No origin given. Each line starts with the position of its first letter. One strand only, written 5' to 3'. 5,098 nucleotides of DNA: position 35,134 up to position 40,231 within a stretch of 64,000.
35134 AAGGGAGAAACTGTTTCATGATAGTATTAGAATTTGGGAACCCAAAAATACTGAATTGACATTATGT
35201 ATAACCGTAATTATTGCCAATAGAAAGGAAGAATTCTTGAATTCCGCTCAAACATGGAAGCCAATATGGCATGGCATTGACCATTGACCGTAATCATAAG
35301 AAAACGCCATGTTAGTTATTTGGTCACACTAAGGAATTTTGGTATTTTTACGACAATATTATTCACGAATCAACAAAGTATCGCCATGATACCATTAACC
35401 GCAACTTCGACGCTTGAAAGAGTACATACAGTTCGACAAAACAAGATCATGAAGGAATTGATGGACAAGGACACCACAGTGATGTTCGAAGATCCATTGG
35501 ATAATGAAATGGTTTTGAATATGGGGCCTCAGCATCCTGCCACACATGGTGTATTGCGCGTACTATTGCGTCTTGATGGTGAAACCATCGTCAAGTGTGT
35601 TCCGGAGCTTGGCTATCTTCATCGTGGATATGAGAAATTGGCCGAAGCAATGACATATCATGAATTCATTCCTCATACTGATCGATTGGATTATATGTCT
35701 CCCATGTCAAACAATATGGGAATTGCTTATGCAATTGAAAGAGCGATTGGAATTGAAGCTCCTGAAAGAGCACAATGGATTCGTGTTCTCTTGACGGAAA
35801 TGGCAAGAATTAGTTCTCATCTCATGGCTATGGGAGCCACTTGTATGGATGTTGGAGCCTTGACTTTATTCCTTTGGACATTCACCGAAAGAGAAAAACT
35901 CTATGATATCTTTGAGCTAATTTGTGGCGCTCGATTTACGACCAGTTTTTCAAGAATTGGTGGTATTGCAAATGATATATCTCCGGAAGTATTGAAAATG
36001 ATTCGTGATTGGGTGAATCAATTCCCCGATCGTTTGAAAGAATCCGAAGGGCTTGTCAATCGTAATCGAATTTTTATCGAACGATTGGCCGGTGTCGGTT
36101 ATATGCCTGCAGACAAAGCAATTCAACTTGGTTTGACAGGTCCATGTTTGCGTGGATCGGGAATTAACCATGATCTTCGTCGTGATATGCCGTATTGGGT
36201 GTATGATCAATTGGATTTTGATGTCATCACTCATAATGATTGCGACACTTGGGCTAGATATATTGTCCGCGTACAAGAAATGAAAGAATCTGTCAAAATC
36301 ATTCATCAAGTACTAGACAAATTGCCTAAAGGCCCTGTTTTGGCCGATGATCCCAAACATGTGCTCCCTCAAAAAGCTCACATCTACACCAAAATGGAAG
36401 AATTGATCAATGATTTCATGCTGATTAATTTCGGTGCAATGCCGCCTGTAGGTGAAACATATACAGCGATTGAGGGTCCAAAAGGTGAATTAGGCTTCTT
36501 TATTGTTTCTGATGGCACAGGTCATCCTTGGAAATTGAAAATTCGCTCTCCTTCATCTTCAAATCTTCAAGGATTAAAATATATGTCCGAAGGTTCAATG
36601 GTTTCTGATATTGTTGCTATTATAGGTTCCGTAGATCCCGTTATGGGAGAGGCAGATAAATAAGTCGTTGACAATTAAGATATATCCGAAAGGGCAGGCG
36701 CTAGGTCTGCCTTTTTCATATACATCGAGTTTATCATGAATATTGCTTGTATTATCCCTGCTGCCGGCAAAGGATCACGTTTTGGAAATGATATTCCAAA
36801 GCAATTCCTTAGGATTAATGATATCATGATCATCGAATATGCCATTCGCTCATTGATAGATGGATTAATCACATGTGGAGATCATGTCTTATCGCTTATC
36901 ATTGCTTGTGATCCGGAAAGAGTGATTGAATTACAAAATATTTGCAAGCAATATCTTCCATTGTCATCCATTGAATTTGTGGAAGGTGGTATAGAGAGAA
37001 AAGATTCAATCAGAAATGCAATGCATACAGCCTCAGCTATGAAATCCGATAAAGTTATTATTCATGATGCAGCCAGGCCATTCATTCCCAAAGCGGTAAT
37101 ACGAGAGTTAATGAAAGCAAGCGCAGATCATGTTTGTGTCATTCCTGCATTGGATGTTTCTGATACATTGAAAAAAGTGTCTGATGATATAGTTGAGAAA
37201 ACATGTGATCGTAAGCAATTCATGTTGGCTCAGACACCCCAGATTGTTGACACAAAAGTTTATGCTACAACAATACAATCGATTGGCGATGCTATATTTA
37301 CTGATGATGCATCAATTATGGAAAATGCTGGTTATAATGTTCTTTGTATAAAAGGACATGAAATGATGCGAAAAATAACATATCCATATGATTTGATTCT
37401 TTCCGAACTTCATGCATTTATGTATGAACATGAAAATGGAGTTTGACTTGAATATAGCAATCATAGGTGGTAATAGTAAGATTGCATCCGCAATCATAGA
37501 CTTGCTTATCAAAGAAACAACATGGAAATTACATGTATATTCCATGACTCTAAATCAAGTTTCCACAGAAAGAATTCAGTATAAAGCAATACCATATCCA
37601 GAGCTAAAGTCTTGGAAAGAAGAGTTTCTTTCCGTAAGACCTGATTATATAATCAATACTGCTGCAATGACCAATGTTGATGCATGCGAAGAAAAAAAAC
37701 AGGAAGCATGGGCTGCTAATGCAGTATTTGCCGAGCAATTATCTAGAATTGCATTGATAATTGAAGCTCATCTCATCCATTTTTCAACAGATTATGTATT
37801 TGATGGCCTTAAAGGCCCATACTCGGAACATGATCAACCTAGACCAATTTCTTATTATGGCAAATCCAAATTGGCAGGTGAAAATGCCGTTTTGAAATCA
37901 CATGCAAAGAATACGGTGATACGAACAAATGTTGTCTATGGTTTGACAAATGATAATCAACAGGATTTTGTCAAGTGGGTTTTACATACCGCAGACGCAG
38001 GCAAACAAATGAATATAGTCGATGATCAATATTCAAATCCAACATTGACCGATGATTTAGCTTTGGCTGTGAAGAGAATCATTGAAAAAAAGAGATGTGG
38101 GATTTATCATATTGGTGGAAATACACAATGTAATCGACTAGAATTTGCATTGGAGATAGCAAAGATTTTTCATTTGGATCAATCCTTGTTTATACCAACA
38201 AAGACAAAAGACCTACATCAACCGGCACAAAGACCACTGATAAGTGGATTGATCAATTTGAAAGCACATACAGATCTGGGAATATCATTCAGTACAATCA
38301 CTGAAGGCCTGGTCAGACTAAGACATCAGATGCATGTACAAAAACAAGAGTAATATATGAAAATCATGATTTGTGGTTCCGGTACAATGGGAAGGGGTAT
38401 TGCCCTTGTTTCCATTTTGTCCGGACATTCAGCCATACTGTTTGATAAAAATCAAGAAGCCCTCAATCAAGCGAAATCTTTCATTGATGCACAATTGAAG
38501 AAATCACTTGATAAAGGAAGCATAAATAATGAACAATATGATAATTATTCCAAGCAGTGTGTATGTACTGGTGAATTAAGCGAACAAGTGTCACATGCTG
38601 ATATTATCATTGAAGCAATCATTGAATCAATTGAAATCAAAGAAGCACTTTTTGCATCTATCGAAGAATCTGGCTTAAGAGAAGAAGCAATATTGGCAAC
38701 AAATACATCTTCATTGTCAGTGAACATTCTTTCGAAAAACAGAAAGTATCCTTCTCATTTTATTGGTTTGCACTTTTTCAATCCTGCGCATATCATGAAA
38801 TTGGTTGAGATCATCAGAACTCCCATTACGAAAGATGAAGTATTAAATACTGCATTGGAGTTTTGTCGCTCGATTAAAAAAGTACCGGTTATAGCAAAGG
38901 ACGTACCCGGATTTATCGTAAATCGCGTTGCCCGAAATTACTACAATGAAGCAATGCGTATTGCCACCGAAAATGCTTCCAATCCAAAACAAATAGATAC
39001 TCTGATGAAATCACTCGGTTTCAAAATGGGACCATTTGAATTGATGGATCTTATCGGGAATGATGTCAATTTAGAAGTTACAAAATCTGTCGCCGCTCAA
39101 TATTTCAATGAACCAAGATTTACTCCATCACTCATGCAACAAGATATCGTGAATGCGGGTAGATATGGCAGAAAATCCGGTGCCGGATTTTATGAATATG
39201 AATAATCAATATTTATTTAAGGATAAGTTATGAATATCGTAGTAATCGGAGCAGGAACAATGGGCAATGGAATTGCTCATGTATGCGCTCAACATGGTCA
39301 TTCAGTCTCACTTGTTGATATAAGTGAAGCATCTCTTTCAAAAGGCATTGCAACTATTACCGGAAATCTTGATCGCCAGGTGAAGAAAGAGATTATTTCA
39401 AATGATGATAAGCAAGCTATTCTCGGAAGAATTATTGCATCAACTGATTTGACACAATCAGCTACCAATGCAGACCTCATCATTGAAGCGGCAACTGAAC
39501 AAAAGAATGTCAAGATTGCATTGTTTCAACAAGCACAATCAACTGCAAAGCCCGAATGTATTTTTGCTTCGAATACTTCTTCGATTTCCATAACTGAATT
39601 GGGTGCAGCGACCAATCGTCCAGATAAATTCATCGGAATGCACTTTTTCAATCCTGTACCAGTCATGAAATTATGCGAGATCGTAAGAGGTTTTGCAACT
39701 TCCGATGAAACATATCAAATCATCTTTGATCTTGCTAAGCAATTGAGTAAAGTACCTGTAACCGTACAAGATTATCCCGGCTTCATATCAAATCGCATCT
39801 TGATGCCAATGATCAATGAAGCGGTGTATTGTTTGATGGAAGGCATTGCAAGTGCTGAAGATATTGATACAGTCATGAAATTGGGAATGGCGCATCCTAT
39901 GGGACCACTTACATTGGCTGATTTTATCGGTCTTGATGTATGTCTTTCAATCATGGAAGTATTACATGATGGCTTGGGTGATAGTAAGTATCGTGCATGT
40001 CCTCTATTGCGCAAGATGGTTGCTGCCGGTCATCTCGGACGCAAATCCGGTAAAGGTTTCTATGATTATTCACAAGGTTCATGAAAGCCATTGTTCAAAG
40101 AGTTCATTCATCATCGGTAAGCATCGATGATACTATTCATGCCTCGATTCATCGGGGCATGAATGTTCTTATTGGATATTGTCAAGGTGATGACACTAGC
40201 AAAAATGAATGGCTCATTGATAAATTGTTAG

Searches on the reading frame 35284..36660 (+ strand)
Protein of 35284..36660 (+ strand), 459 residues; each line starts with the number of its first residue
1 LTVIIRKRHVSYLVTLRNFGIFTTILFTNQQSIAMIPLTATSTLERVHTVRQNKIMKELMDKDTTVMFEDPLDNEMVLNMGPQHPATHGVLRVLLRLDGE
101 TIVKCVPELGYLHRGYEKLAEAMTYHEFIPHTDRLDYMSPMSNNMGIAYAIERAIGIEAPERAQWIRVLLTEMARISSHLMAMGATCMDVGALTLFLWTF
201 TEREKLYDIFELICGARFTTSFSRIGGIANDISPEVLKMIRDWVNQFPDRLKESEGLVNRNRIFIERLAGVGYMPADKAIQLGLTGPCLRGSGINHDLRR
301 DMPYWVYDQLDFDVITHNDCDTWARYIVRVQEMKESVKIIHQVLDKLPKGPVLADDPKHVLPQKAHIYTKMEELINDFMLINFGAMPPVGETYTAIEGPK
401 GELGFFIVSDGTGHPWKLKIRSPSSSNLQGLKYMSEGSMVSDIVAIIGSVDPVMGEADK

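Call 70: search_protein_families(library=pfam, proteins=[window:35284-36660:+], max_evalue=0.00001)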
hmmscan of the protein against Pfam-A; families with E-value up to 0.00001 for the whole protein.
window:35284-36660:+ (459 aa): 1 family
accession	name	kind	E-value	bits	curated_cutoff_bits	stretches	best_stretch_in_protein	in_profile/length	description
PF00346.24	Complex1_49kDa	-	1.1e-110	369.5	24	1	189-459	1-271/271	Respiratory-chain NADH dehydrogenase, 49 Kd subunit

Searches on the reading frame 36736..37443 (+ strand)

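Call 70: search_protein_families(library=pfam, proteins=[window:36736-37443:+], max_evalue=0.00001)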
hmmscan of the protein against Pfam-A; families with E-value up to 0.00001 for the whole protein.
window:36736-37443:+ (236 aa): 2 families
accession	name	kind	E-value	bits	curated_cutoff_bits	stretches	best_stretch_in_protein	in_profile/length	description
PF01128.25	IspD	-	4.5e-46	157.8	27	1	3-225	1-217/221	2-C-methyl-D-erythritol 4-phosphate cytidylyltransferase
PF12804.13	NTP_transf_3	-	1e-07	32.7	27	1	5-137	1-121/160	MobA-like NTP transferase domain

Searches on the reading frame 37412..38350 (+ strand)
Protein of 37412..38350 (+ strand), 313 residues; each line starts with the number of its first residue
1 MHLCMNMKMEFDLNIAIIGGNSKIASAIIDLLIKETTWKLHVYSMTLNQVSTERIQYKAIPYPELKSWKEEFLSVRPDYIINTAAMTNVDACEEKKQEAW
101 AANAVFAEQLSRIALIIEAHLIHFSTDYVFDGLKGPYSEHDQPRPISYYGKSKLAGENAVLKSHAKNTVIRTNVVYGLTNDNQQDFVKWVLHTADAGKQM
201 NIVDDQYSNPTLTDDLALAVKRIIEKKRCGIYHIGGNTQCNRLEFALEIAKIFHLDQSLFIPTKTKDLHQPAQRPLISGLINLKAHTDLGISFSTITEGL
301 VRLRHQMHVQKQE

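Call 70: search_protein_families(library=pfam, proteins=[window:37412-38350:+], max_evalue=0.00001)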
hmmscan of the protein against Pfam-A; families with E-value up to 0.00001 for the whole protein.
window:37412-38350:+ (313 aa): 3 families
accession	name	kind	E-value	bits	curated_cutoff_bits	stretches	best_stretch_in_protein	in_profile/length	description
PF04321.23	RmlD_sub_bind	-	7.6e-66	222.5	27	1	15-304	3-282/287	RmlD substrate binding domain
PF01370.27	Epimerase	-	3.2e-18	66.5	20.9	1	15-235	1-240/240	NAD dependent epimerase/dehydratase family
PF16363.11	GDP_Man_Dehyd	-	8.9e-07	29.1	27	1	69-176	68-180/332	GDP-mannose 4,6 dehydratase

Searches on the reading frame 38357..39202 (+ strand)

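Call 70: search_protein_families(library=pfam, proteins=[window:38357-39202:+], max_evalue=0.00001)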
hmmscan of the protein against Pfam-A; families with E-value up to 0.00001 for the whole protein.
window:38357-39202:+ (282 aa): 2 families
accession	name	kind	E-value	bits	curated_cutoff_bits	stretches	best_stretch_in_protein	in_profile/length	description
PF02737.24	3HCDH_N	-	1.7e-53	181.6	22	1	2-182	1-179/180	3-hydroxyacyl-CoA dehydrogenase, NAD binding domain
PF00725.27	3HCDH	-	8.6e-30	103.6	22.1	1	185-281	1-97/97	3-hydroxyacyl-CoA dehydrogenase, C-terminal domain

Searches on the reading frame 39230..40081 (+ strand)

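Call 70: search_protein_families(library=pfam, proteins=[window:39230-40081:+], max_evalue=0.00001)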
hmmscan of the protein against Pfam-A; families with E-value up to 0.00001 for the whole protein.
window:39230-40081:+ (284 aa): 3 families
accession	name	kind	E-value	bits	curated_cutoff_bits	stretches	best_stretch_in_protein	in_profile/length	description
PF02737.24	3HCDH_N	-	2.7e-63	213.6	22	1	3-181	2-179/180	3-hydroxyacyl-CoA dehydrogenase, NAD binding domain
PF00725.27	3HCDH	-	3e-38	130.7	22.1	1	184-280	1-97/97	3-hydroxyacyl-CoA dehydrogenase, C-terminal domain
PF03435.24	Sacchrp_dh_NADP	-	1.5e-06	29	25.1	1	3-74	1-71/129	Saccharopine dehydrogenase NADP binding domain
